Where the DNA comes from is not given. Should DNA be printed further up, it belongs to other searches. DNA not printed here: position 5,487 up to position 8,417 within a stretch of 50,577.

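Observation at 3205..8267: Translationally coupled pair of giant membrane proteins sharing one unusual architecture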

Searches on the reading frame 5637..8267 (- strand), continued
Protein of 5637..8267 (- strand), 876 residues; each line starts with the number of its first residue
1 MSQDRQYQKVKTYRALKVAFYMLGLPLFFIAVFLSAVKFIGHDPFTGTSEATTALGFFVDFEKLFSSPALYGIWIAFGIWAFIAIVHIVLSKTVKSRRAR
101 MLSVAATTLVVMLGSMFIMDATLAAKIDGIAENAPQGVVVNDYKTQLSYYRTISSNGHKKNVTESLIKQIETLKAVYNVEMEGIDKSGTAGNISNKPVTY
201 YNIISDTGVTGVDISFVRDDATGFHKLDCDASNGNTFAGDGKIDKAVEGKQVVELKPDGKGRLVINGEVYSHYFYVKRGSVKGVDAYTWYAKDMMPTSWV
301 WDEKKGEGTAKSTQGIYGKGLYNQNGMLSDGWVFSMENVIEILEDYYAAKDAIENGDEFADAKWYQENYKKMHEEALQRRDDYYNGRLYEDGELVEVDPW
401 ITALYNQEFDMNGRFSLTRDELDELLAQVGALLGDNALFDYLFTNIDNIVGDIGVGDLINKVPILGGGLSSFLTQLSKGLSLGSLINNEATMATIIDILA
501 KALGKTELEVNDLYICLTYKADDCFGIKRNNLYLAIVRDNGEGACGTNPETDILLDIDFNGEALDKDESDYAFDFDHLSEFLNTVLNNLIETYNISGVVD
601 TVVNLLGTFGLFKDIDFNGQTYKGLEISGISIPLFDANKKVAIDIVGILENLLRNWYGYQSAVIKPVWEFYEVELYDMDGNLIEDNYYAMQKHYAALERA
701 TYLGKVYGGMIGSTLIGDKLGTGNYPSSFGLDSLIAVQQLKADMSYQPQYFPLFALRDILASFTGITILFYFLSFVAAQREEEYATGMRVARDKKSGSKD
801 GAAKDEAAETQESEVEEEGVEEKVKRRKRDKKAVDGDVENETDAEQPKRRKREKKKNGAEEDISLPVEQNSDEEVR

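Call 69: search_protein_families(library=pfam, proteins=[P0340, P0344, P0350, P0352, P0356, P0398, P0358, P0385, P0342, P0397], max_evalue=0.01)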
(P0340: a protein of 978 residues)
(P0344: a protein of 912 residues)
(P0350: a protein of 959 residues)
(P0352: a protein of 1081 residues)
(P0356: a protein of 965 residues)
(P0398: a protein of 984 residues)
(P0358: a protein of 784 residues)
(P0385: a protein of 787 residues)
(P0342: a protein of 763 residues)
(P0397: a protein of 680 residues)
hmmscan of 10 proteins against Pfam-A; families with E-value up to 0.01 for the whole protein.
P0340 (978 aa): 0 families

P0344 (912 aa): 0 families

P0350 (959 aa): 0 families

P0352 (1081 aa): 1 family
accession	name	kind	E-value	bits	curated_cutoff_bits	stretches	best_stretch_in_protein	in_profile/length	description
PF14011.11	ESX-1_EspG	-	0.0017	18.5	27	1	263-341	105-183/245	EspG family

P0356 (965 aa): 0 families

P0398 (984 aa): 0 families

P0358 (784 aa): 0 families

P0385 (787 aa): 0 families

P0342 (763 aa): 0 families

P0397 (680 aa): 0 families

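Call 73: find_encoding_contigs(protein=P0340, flank=6000, max_places=3)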
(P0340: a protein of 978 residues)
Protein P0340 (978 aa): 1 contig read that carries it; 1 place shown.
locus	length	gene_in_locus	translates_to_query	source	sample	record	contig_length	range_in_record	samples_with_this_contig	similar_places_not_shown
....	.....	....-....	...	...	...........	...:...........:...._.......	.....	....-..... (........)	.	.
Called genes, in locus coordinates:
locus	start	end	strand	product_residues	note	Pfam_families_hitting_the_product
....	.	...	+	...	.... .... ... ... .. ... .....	?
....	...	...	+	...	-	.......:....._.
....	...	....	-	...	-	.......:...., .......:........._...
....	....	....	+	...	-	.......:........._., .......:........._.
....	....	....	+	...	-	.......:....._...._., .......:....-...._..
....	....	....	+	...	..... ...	-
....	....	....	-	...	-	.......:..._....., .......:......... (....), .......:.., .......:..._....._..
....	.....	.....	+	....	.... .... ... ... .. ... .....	-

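Call 75: list_cluster_members(proteins=[window:5637-8267:-, window:3205-5634:-, P0213, P0056, P0340, P0241])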
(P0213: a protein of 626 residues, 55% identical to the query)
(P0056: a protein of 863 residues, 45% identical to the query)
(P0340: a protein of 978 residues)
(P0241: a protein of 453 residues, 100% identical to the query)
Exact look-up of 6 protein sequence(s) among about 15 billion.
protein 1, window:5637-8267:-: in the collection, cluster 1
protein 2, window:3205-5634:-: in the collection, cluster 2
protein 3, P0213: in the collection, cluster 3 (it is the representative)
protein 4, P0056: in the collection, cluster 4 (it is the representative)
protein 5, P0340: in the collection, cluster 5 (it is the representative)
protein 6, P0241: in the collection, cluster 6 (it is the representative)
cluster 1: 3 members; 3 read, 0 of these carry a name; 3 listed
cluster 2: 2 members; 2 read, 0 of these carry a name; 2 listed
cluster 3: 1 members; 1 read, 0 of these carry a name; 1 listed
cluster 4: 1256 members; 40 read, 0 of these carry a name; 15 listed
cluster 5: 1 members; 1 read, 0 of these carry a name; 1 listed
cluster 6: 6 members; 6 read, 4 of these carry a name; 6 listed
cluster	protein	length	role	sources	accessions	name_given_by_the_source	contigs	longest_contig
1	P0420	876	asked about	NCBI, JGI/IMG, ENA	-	-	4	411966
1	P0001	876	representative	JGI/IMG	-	-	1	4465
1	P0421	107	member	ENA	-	-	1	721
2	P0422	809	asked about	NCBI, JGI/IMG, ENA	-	-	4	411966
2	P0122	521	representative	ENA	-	-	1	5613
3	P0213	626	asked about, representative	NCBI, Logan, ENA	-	-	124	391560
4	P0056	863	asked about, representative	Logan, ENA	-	-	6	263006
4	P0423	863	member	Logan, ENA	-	-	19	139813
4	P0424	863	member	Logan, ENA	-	-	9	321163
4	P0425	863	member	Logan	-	-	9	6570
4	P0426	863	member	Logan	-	-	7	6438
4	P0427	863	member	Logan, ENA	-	-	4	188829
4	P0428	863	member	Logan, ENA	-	-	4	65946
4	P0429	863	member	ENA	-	-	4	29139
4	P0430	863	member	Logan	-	-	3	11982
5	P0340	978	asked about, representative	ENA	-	-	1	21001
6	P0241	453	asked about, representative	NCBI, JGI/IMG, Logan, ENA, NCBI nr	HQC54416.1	MAG TPA: hypothetical protein PKX91_01665 [Clostridia bacterium] | heme/copper-type cytochrome/quinol oxidase subunit 4 | hypothetical protein [Clostridia bacterium]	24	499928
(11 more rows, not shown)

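Call 76: search_protein_families(library=pfam, proteins=[P0300, P0295, P0297, P0305, P0311, P0317, P0319, P0378, P0362, P0357], max_evalue=0.001)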
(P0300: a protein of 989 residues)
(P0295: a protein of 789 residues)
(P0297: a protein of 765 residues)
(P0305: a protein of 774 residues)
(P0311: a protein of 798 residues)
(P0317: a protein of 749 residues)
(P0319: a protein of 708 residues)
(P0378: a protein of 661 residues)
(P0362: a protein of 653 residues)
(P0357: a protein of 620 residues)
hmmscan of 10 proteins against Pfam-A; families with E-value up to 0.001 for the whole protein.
P0300 (989 aa): 0 families

P0295 (789 aa): 0 families

P0297 (765 aa): 0 families

P0305 (774 aa): 0 families

P0311 (798 aa): 0 families

P0317 (749 aa): 1 family
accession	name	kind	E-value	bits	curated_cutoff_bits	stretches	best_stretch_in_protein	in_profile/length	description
PF04453.20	LptD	-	3.4e-68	231.2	22.4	1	374-655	102-383/384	LPS transport system D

P0319 (708 aa): 0 families

P0378 (661 aa): 0 families

P0362 (653 aa): 0 families

P0357 (620 aa): 0 families

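Call 80: search_protein_families(library=phrogs, proteins=[window:5637-8267:-, P0340], max_evalue=0.01)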
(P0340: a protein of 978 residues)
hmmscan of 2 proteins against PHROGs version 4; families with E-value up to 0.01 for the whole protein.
window:5637-8267:- (876 aa): 0 families

P0340 (978 aa): 0 families
